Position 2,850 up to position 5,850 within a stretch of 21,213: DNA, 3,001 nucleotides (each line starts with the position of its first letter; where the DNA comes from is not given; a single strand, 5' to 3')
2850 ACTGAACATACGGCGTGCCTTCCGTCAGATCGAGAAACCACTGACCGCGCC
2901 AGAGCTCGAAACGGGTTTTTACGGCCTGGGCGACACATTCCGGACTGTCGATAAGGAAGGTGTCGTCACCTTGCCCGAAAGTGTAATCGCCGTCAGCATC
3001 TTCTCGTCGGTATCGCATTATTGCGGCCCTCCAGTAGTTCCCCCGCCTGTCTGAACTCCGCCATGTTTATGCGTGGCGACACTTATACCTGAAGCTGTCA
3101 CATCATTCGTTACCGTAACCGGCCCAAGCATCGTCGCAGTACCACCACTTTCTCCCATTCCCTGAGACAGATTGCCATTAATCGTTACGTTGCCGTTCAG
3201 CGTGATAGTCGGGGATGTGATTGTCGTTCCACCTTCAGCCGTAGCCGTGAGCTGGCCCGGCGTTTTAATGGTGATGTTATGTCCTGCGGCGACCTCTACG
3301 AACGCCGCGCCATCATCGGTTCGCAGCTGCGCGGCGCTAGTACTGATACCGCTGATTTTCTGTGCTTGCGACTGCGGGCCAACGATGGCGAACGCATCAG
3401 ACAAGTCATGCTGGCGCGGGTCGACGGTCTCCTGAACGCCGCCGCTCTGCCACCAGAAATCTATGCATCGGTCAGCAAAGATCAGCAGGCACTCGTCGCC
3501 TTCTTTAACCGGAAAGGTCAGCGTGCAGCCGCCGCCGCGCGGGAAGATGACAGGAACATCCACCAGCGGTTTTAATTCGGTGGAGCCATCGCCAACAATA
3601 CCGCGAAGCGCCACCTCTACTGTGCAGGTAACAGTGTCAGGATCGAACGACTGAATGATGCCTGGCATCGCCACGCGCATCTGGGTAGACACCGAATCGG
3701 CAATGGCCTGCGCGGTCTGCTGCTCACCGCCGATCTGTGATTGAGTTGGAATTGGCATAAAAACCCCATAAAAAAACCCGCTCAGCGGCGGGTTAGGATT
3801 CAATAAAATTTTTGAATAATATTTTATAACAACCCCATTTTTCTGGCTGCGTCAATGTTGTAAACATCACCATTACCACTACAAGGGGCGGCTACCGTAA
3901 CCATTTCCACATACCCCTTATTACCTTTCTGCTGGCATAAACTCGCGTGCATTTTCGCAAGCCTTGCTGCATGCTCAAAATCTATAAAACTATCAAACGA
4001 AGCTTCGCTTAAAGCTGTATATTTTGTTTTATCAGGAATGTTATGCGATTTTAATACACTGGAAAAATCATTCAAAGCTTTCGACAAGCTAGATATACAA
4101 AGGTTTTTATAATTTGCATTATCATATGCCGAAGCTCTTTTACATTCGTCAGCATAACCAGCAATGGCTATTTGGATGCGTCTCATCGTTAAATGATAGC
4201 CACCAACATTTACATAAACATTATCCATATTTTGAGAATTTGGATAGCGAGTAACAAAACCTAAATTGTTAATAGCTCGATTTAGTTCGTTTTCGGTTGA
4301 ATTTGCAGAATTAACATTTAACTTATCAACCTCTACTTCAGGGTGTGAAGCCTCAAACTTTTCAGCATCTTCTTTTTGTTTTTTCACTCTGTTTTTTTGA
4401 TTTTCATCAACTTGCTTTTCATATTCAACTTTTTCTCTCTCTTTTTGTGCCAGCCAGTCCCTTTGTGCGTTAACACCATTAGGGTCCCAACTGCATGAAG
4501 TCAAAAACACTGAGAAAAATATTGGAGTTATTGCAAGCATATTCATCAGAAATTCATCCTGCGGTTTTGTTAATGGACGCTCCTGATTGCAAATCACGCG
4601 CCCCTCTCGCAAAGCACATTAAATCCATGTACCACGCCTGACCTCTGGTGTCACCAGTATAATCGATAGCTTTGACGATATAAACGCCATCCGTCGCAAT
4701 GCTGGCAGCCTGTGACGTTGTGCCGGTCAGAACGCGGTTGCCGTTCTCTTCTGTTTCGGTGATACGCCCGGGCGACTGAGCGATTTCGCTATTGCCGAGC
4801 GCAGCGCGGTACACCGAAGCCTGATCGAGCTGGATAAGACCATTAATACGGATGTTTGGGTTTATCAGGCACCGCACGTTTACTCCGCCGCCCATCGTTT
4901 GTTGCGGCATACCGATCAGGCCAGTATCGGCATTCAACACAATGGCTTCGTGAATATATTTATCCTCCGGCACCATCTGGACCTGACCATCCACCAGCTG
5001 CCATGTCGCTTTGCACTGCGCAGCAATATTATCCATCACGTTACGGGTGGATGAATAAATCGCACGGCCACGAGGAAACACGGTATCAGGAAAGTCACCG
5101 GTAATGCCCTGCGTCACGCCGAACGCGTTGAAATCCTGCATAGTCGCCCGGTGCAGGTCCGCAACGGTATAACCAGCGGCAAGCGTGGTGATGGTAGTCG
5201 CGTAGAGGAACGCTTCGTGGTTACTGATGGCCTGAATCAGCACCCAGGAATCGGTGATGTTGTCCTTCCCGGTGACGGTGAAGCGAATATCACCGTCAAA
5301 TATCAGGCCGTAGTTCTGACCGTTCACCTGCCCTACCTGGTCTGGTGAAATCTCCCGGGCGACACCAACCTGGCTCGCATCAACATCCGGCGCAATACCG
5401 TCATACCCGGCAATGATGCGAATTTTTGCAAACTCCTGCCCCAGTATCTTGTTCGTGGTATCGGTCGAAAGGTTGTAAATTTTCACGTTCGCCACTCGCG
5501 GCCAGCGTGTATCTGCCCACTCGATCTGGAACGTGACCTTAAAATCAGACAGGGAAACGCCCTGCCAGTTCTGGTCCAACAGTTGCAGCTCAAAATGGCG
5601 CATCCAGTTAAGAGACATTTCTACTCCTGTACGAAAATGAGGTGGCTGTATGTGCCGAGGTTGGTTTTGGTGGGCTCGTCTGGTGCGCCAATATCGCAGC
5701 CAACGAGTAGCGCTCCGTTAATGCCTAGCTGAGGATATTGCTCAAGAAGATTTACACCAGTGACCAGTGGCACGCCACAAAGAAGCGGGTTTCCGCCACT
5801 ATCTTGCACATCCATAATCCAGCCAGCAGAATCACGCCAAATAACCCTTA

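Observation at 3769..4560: AT-rich lipoprotein moron with its own terminator inserted between baseplate hub and spike genes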

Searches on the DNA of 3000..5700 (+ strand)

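Call 8: search_dna_similar(query=window:3000-5700:+, collection=phages, mode=near)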
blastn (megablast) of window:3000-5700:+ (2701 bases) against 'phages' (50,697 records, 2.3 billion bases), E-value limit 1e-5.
Records with a match: 1; places in all: 1; records where one place covers at least 80% of the query: 0.
Best place of each record, by identity: 90-95% 1.
By first word of the organism name: Citrobacter 1.
By host as written in the record: Citrobacter braakii GW-Imi-1b1 1.
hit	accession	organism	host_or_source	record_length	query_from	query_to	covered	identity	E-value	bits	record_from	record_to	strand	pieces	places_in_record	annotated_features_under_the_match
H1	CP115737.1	Citrobacter phage Omnitron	Citrobacter braakii GW-Imi-1b1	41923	1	2697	70%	94.2%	0e+0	2881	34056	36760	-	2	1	record has no annotation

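Call 9: get_annotated_region(hit=H1, flank=3000)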
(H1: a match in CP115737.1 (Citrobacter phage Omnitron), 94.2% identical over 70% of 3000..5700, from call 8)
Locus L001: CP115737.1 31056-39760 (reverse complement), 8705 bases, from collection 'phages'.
description: Citrobacter phage DSchneider-2023a, complete sequence.
organism: Citrobacter phage Omnitron (NCBI taxid 3019910)
taxonomy: Viruses; Duplodnaviria; Heunggongvirae; Uroviricota; Caudoviricetes
host: Citrobacter braakii GW-Imi-1b1; source: ENVO:00002018; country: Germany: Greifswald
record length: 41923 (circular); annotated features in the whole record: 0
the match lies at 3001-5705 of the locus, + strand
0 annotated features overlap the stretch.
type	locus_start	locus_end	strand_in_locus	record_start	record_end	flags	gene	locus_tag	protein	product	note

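Call 10: search_dna_similar(query=window:3000-5700:+, collection=ecoli_genomes, mode=near, max_rows=30)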
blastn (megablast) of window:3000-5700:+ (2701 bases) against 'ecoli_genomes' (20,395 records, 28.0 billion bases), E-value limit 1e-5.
Records with a match: 53; places in all: 57; records where one place covers at least 80% of the query: 1.
Genomes with a match: 53 of 5426; with a place that covers at least 80% of the query: 1. Places per genome that has any: lowest 1, median 1, highest 2. On chromosomes: 57 places; on plasmids: 0.
Best place of each record, by identity: 95-99% 36; 90-95% 6; 80-90% 9; 60-80% 2.
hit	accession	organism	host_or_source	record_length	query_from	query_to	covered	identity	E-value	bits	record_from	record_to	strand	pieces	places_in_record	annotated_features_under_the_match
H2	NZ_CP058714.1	Escherichia coli strain M172-1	Manis javanica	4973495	1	2697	100%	97.6%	0e+0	4650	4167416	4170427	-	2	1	hypothetical protein (x4) | phage baseplate assembly protein V | phage baseplate plug family protein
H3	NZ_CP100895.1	Escherichia coli strain ET846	Hoplobatrachus rugulosus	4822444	1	2701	70%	96.5%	0e+0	3151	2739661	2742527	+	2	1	hypothetical protein (x5) | phage baseplate assembly protein V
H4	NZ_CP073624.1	Escherichia coli strain AW1.7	meat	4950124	1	2701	70%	96.7%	0e+0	3159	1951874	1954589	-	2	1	hypothetical protein (x4) | phage baseplate assembly protein V | phage baseplate plug protein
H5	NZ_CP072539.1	Escherichia coli O128ac:H12 strain AW1.7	Cattle slaughter plant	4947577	1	2701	70%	96.7%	0e+0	3159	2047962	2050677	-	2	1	hypothetical protein (x4) | phage baseplate assembly protein V | phage baseplate plug family protein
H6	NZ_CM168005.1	Escherichia coli strain PEC422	Sus scrofa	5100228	1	2701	70%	97.0%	0e+0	3176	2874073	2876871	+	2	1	hypothetical protein (x2) | phage baseplate assembly protein V | DUF4236 domain-containing protein | phage baseplate plug family protein | contractile injection system sheath initiator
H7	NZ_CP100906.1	Escherichia coli strain ET791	Hoplobatrachus rugulosus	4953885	1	2701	70%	96.0%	0e+0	3096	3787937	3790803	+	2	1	hypothetical protein (x5) | phage baseplate assembly protein V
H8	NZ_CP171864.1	Escherichia coli strain YZ22PE106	pig feces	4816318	1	2697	70%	96.7%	0e+0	3135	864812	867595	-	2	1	hypothetical protein (x3) | phage baseplate assembly protein V | DUF4236 domain-containing protein | phage baseplate plug protein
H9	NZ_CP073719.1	Escherichia coli strain CX12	-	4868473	1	2701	70%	96.5%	0e+0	3118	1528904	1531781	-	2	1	hypothetical protein (x4) | phage baseplate assembly protein V | phage baseplate plug protein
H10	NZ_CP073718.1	Escherichia coli strain CX08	-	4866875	1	2701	70%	96.5%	0e+0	3118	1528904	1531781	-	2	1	hypothetical protein (x4) | phage baseplate assembly protein V | phage baseplate plug protein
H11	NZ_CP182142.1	Escherichia coli strain CUPF09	Pig Feces, Farm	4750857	1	2699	70%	96.7%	0e+0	3131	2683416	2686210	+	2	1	hypothetical protein (x3) | phage baseplate assembly protein V | DUF4236 domain-containing protein | phage baseplate plug family protein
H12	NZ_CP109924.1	Escherichia coli O125ac:K+:H10 strain C 236-04A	Homo sapiens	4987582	1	2701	70%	96.4%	0e+0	3112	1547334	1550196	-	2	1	hypothetical protein (x4) | phage baseplate assembly protein V | phage baseplate plug family protein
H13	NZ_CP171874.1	Escherichia coli strain YZ22PE67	pig feces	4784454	1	2697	70%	96.7%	0e+0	3135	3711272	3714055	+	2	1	hypothetical protein (x3) | phage baseplate assembly protein V | DUF4236 domain-containing protein | phage baseplate plug protein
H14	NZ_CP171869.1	Escherichia coli strain YZ22PE68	pig feces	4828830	1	2697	70%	96.7%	0e+0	3135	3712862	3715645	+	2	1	hypothetical protein (x3) | phage baseplate assembly protein V | DUF4236 domain-containing protein | phage baseplate plug protein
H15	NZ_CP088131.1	Escherichia coli strain 81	Homo sapiens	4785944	1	2701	70%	96.0%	0e+0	3085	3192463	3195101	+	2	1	hypothetical protein (x4) | phage baseplate assembly protein V | phage baseplate plug family protein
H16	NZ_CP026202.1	Escherichia coli strain ECONIH5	-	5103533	1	2701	70%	95.6%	0e+0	3054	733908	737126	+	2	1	hypothetical protein (x3) | phage baseplate assembly protein V | type II toxin-antitoxin system Phd/YefM family antitoxin | type II toxin-antitoxin system death-on-curing family toxin | phage baseplate plug family protein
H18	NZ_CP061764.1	Escherichia coli O19:H7 strain 730V1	Bos taurus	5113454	1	2701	70%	95.8%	0e+0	3058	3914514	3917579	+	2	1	hypothetical protein (x4) | phage baseplate assembly protein V | phage baseplate plug family protein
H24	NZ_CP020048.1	Escherichia coli strain AR_0118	missing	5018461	1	2701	70%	95.1%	0e+0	2982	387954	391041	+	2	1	hypothetical protein (x3) | phage baseplate assembly protein V | phage baseplate plug family protein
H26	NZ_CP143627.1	Escherichia coli strain FJ_Ec_21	swine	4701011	1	2697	70%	95.3%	0e+0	2991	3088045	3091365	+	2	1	hypothetical protein (x3) | phage baseplate assembly protein V | DUF4236 domain-containing protein | phage baseplate plug family protein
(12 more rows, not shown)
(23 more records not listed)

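Call 11: get_annotated_region(hit=H2, flank=1500)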
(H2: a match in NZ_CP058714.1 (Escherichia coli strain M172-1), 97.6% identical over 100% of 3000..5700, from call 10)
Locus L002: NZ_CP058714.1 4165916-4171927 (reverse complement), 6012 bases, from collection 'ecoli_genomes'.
description: Escherichia coli strain M172-1 chromosome, complete genome
organism: Escherichia coli strain M172-1 (NCBI taxid 562)
replicon: chromosome; assembly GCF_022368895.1
host: -; source: Manis javanica; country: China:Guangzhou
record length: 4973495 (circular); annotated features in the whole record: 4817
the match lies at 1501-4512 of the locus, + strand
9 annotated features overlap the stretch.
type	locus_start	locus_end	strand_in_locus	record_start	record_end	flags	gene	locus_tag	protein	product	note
CDS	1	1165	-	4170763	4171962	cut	-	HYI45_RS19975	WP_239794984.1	baseplate J/gp47 family protein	-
CDS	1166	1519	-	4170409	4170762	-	-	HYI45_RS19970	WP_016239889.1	hypothetical protein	-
CDS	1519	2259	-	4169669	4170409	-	-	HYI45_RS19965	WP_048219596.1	phage baseplate assembly protein V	-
CDS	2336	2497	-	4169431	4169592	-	-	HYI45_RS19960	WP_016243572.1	hypothetical protein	-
CDS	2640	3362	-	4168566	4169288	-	-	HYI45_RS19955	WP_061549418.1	hypothetical protein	-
CDS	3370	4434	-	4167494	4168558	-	-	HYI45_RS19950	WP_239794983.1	hypothetical protein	-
CDS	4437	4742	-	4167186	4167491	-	-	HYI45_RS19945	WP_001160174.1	phage baseplate plug family protein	-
CDS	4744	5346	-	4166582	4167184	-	-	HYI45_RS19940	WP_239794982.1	phage baseplate protein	-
CDS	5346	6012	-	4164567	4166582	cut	-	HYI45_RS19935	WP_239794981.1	transglycosylase SLT domain-containing protein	-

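Call 12: get_annotated_region(hit=H16, flank=500)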
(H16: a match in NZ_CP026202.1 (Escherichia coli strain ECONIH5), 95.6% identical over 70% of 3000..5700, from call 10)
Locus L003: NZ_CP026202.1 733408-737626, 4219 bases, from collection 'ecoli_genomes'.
description: Escherichia coli strain ECONIH5 chromosome, complete genome
organism: Escherichia coli strain ECONIH5 (NCBI taxid 562)
replicon: chromosome; assembly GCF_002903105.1
host: -; source: -; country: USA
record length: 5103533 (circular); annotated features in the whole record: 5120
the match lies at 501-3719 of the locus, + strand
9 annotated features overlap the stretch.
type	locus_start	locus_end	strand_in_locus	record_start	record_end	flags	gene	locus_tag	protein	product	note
CDS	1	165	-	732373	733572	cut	-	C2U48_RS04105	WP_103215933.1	baseplate J/gp47 family protein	-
CDS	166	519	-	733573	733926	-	-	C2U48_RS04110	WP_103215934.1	hypothetical protein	-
CDS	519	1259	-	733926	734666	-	-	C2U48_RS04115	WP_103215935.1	phage baseplate assembly protein V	-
CDS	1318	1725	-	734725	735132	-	-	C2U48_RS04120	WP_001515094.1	type II toxin-antitoxin system death-on-curing family toxin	-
CDS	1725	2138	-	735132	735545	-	-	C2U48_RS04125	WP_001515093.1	type II toxin-antitoxin system Phd/YefM family antitoxin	-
CDS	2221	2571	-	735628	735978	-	-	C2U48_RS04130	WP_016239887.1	hypothetical protein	-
CDS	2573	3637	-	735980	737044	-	-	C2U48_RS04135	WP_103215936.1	hypothetical protein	-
CDS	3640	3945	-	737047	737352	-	-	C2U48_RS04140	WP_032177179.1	phage baseplate plug family protein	-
CDS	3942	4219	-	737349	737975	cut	-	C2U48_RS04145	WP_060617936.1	phage baseplate protein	-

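Call 13: get_annotated_region(hit=H6, flank=500)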
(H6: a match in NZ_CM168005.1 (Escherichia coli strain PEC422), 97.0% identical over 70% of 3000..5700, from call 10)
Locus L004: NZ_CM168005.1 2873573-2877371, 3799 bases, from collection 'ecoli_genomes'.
description: Escherichia coli strain PEC422 chromosome, whole genome shotgun sequence
organism: Escherichia coli strain PEC422 (NCBI taxid 562)
replicon: chromosome; assembly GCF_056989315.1
host: Sus scrofa; source: swine feces; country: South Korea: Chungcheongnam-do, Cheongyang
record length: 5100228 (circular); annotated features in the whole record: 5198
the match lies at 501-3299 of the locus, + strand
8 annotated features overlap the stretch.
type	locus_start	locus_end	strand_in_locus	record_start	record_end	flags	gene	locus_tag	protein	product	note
CDS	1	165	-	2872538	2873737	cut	-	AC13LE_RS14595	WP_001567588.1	baseplate J/gp47 family protein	-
CDS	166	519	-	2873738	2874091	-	-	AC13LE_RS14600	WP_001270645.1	contractile injection system sheath initiator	-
CDS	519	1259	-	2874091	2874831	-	-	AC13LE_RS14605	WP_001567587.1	phage baseplate assembly protein V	-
CDS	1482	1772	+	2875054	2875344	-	-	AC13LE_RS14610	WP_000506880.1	DUF4236 domain-containing protein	-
CDS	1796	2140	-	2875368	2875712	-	-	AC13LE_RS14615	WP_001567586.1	hypothetical protein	-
CDS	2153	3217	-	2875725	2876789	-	-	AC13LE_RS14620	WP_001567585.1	hypothetical protein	-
CDS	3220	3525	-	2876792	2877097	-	-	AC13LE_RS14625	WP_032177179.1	phage baseplate plug family protein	-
CDS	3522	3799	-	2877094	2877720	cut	-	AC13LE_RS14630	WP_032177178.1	phage baseplate protein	-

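Call 14: get_annotated_region(hit=H4, flank=500)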
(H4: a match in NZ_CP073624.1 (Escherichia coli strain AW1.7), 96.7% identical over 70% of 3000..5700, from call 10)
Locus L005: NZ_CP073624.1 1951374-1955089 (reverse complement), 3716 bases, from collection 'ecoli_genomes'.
description: Escherichia coli strain AW1.7 chromosome, complete genome
organism: Escherichia coli strain AW1.7 (NCBI taxid 562)
replicon: chromosome; assembly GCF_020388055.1
host: -; source: meat; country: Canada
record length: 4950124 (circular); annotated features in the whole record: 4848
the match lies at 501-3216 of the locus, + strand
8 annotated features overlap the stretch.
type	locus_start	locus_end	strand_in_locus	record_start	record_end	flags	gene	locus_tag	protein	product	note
CDS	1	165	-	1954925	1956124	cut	-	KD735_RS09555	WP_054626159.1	baseplate J/gp47 family protein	-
CDS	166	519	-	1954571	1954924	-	-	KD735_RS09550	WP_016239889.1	hypothetical protein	-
CDS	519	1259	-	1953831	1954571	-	-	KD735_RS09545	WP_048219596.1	phage baseplate assembly protein V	-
CDS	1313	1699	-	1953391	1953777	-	-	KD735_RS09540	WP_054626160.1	hypothetical protein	-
CDS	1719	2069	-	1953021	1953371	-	-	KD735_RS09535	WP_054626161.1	hypothetical protein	-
CDS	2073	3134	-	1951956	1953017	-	-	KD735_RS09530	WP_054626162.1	hypothetical protein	-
CDS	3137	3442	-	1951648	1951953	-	-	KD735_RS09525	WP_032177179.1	phage baseplate plug protein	-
CDS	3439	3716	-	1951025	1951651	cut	-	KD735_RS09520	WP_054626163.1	phage baseplate protein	-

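Call 43: get_annotated_region(hit=H3, flank=100)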
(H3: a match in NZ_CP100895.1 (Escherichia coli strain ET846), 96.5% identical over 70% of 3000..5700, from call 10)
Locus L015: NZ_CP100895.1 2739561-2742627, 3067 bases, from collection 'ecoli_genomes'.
description: Escherichia coli strain ET846 chromosome, complete genome
organism: Escherichia coli strain ET846 (NCBI taxid 562)
replicon: chromosome; assembly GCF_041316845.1
host: Hoplobatrachus rugulosus; source: feces; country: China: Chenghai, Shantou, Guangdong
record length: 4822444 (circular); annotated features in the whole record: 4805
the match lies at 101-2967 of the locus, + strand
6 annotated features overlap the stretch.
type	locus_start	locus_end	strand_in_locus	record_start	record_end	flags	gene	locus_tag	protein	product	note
CDS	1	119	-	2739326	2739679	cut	-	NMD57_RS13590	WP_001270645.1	hypothetical protein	-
CDS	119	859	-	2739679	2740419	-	-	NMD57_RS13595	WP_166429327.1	phage baseplate assembly protein V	-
CDS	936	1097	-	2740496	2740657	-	-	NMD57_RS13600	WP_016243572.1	hypothetical protein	-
CDS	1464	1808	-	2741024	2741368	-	-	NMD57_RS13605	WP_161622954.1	hypothetical protein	-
CDS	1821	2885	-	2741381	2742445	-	-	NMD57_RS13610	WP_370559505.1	hypothetical protein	-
CDS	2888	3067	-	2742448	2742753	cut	-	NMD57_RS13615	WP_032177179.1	hypothetical protein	-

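Call 44: get_annotated_region(hit=H9, flank=100)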
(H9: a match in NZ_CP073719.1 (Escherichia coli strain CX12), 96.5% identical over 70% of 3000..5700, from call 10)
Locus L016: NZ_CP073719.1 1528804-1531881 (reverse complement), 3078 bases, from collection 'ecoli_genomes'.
description: Escherichia coli strain CX12 chromosome, complete genome
organism: Escherichia coli strain CX12 (NCBI taxid 562)
replicon: chromosome; assembly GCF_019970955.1
host: -; source: -; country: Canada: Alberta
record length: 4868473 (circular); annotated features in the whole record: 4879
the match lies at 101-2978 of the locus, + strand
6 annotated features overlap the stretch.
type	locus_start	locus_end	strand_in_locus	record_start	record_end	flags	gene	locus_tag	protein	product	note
CDS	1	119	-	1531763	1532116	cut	-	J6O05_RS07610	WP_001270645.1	hypothetical protein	-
CDS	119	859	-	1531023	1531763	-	-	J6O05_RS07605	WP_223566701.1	phage baseplate assembly protein V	-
CDS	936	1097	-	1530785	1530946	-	-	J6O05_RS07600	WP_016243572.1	hypothetical protein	-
CDS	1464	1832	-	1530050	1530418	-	-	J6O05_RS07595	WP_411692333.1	hypothetical protein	-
CDS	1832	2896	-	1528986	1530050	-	-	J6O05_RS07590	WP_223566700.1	hypothetical protein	-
CDS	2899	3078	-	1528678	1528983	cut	-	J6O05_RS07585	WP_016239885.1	phage baseplate plug protein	-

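Call 45: get_annotated_region(hit=H15, flank=100)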
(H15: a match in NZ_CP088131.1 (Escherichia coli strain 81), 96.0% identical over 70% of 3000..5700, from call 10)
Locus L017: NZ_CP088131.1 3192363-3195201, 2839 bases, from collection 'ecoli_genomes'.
description: Escherichia coli strain 81 chromosome, complete genome
organism: Escherichia coli strain 81 (NCBI taxid 562)
replicon: chromosome; assembly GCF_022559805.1
host: Homo sapiens; source: stool; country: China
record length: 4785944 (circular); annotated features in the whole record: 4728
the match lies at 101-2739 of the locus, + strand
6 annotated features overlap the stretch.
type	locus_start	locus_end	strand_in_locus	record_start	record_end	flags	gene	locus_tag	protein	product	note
CDS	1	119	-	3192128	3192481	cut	-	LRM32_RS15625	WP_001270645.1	hypothetical protein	-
CDS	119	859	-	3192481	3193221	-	-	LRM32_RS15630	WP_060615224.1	phage baseplate assembly protein V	-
CDS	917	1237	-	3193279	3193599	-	-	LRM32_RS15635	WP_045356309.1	hypothetical protein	-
CDS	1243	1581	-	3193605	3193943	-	-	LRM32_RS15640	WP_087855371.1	hypothetical protein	-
CDS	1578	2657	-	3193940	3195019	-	-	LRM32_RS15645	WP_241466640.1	hypothetical protein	-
CDS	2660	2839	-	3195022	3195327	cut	-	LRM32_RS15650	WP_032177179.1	phage baseplate plug family protein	-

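Call 46: get_annotated_region(hit=H18, flank=100)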
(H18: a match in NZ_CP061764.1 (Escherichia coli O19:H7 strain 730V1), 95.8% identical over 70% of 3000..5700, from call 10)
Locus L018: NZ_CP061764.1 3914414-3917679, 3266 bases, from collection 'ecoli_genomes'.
description: Escherichia coli O19:H7 strain 730V1 chromosome, complete genome
organism: Escherichia coli O19:H7 strain 730V1 (NCBI taxid 2773707)
replicon: chromosome; assembly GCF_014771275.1
host: Bos taurus; source: non-specified beef samples; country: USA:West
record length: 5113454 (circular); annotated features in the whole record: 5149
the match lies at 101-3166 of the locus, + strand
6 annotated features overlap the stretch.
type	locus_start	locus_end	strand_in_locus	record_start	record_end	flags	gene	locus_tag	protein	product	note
CDS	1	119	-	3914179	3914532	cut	-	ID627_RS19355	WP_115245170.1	hypothetical protein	-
CDS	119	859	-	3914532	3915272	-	-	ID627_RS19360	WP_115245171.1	phage baseplate assembly protein V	-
CDS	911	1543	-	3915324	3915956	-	-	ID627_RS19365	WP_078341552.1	hypothetical protein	-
CDS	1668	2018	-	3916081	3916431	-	-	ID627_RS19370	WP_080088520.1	hypothetical protein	-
CDS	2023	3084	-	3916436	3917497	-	-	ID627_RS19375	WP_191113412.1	hypothetical protein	-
CDS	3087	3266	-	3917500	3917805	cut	-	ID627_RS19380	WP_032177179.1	phage baseplate plug family protein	-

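Call 47: get_annotated_region(hit=H24, flank=100)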
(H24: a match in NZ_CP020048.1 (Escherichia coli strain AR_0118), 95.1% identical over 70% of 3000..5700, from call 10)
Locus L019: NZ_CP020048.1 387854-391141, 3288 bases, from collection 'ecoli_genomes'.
description: Escherichia coli strain AR_0118 chromosome, complete genome
organism: Escherichia coli strain AR_0118 (NCBI taxid 562)
replicon: chromosome; assembly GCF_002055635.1
host: missing; source: missing; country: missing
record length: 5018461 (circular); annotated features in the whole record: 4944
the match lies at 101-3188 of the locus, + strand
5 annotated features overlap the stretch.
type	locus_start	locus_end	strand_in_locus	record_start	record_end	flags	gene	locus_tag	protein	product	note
CDS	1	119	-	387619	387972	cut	-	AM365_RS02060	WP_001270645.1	hypothetical protein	-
CDS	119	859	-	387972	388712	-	-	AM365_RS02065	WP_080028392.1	phage baseplate assembly protein V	-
CDS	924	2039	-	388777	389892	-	-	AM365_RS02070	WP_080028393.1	hypothetical protein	-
CDS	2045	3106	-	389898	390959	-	-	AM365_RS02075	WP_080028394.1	hypothetical protein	-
CDS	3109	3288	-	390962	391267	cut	-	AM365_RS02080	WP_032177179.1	phage baseplate plug family protein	-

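Call 48: get_annotated_region(hit=H26, flank=100)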
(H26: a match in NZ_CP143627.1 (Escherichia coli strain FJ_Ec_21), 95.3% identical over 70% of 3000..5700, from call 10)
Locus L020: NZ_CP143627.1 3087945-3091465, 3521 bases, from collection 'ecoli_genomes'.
description: Escherichia coli strain FJ_Ec_21 chromosome, complete genome
organism: Escherichia coli strain FJ_Ec_21 (NCBI taxid 562)
replicon: chromosome; assembly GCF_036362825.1
host: swine; source: Fece; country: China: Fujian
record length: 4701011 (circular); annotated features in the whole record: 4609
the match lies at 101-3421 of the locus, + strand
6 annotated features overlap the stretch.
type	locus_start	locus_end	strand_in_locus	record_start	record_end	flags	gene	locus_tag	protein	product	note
CDS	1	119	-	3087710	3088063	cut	-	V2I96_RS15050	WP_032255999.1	hypothetical protein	-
CDS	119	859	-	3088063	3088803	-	-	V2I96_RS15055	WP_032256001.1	phage baseplate assembly protein V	-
CDS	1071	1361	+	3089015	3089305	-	-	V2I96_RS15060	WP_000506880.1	DUF4236 domain-containing protein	-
CDS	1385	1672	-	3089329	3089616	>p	-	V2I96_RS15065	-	hypothetical protein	incomplete; partial in the middle of a contig; missing N-terminus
CDS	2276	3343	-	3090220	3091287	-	-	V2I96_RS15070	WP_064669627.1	hypothetical protein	-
CDS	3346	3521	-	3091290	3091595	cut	-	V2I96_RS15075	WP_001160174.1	phage baseplate plug family protein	-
